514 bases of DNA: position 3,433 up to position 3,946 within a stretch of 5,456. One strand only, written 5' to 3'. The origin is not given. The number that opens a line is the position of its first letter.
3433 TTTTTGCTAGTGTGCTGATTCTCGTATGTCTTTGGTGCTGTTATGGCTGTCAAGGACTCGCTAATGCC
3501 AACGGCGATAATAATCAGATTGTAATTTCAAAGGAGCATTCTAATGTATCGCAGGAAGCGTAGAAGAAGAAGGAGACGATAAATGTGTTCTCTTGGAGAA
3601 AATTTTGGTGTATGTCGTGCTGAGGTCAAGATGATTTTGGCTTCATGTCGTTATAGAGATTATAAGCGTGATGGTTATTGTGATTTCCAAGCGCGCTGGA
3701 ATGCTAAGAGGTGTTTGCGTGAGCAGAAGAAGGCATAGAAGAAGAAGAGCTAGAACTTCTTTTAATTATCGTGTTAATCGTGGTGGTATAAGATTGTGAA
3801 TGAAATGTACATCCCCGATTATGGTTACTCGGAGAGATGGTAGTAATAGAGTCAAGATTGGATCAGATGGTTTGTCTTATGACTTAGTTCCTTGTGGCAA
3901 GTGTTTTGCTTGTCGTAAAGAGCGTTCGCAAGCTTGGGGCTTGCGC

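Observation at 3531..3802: The J/VP8-like DNA-binding gene appears split or partly duplicated around a 175-nt segment carrying a Cys-periodic ORF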

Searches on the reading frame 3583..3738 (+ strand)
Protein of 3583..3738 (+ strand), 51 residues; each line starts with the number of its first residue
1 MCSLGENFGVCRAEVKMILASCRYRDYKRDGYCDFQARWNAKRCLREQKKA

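Call 6: search_protein_families(library=pfam, proteins=[window:3583-3738:+], max_evalue=0.1)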
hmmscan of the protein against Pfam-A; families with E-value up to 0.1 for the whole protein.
window:3583-3738:+ (51 aa): 1 family
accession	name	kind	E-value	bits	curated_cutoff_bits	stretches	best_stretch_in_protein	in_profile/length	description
PF18209.6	ESF1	-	0.0083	16.8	24.1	1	20-50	11-41/56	Embryo surrounding factor 1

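Call 7: search_protein_families(library=phrogs, proteins=[window:3583-3738:+], max_evalue=0.1)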
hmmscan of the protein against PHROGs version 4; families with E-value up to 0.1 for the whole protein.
window:3583-3738:+ (51 aa): 0 families

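Call 35: find_homologous_proteins(query=window:3583-3735:+, max_evalue=10)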
Query seq(51 aa) (51 aa): 1 proteins with E <= 10 among 1 candidates.
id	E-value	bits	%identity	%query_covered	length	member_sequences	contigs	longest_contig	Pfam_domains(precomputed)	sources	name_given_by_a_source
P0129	3.2e-27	110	96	100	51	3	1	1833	-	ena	-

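Call 37: list_cluster_members(proteins=[P0129, window:3583-3738:+])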
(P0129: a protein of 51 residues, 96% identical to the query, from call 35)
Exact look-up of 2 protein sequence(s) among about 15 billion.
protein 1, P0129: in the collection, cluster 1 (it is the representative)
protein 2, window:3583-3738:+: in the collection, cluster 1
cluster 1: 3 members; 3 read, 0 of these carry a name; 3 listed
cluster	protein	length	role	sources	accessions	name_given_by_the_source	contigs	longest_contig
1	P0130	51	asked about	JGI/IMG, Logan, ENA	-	-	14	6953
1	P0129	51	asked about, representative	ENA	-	-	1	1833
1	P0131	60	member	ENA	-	-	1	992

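Call 48: search_protein_representatives(protein=window:3583-3735:+)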
Query: 51 residues. Proteins with E-value up to 0.001 (for the whole library): 8; up to 1e-10: 1; up to 1e-30: 0. The best 8 are listed.
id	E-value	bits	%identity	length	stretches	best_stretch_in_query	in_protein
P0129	1.0e-27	109.8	96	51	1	1-51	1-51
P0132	5.9e-09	51.4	50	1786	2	20-35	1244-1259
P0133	1.6e-06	43.8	53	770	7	25-47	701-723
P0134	4.8e-06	42.3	46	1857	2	20-36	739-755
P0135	6.6e-06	41.9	-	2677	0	-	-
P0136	6.2e-05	38.8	44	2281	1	6-41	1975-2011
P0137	3.3e-04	36.6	48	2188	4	9-34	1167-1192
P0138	5.5e-04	35.9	42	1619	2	21-37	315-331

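Call 68: predict_structure(protein=window:3583-3735:+)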
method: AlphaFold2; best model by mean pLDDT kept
length: 51 residues; sequences in the alignment: 1
mean_pLDDT: 75.7   pTM: 0.54
mean pLDDT of the five models: 75.7, 72.5, 70.6, 63.0, 58.5
residues with pLDDT >= 90: 1; 70-90: 32; 50-70: 18; < 50: 0
segments of 3 or more residues with pLDDT < 50: none
pLDDT, mean of each block of 10 residues (from residue 1): 69 86 63 84 80 53
secondary structure, 60 per line:
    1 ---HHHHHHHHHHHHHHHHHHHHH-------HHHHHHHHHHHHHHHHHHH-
elements in order: H4-24 H32-50

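Call 72: fold_search(model_id=the predicted structure, library=pdb)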
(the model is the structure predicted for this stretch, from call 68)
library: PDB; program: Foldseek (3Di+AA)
matches with E <= 10: 3; with E <= 0.001: 0
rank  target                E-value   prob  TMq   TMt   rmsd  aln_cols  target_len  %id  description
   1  4hb1                  7.9e+00  0.09  0.45  0.51   4.4        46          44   13  A DESIGNED FOUR HELIX BUNDLE PROTEIN. (released 1998-03-04)
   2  1lrz                  8.5e+00  0.06  0.45  0.07   7.1        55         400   14  x-ray crystal structure of staphylococcus aureus femA (released 2002-09-04)
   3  3qtm_A                9.7e+00  0.09  0.52  0.12   3.8        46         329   17  Structure of S. pombe nuclear import adaptor Nro1 (Space group P21) (released 2011-09-21)

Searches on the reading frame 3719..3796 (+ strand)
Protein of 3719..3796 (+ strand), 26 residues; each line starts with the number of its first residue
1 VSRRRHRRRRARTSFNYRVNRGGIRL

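Call 74: search_solved_structures(query=window:3719-3796:+, max_evalue=10, show_alignments=3)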
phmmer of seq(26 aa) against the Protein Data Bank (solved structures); distinct sequences matched with E-value up to 10: 0.

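Call 77: search_solved_structures(query=A3, max_evalue=10, show_alignments=3)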
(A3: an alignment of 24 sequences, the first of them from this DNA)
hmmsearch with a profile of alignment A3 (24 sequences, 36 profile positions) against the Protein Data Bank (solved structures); distinct sequences matched with E-value up to 10: 1.
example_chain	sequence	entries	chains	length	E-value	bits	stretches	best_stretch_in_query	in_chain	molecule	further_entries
8des_E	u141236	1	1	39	4.4e-05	27.4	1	2-36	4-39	Putative DNA binding protein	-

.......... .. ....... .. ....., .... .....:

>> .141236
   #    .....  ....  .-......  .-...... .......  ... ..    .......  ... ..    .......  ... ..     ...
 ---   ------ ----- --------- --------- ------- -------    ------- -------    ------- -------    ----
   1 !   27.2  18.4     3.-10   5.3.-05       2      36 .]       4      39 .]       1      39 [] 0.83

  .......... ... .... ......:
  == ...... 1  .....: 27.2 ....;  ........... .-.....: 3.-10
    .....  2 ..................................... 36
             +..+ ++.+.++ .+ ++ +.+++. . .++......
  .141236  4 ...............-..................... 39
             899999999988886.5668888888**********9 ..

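Call 78: search_protein_families(library=phrogs, alignment_id=A3, max_evalue=1)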
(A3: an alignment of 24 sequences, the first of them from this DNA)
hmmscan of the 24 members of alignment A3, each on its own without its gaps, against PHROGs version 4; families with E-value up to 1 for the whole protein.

A. member 1, seq(26 aa): 0 families

B. families by the number of members that match (of 24 scanned): 6 families
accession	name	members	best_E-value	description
phrog_10695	-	7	5.6e-16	-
phrog_20622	-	1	0.03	-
phrog_14663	-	1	0.045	-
phrog_23373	-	1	0.055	-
phrog_11493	-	1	0.13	-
phrog_15592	-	1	0.31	-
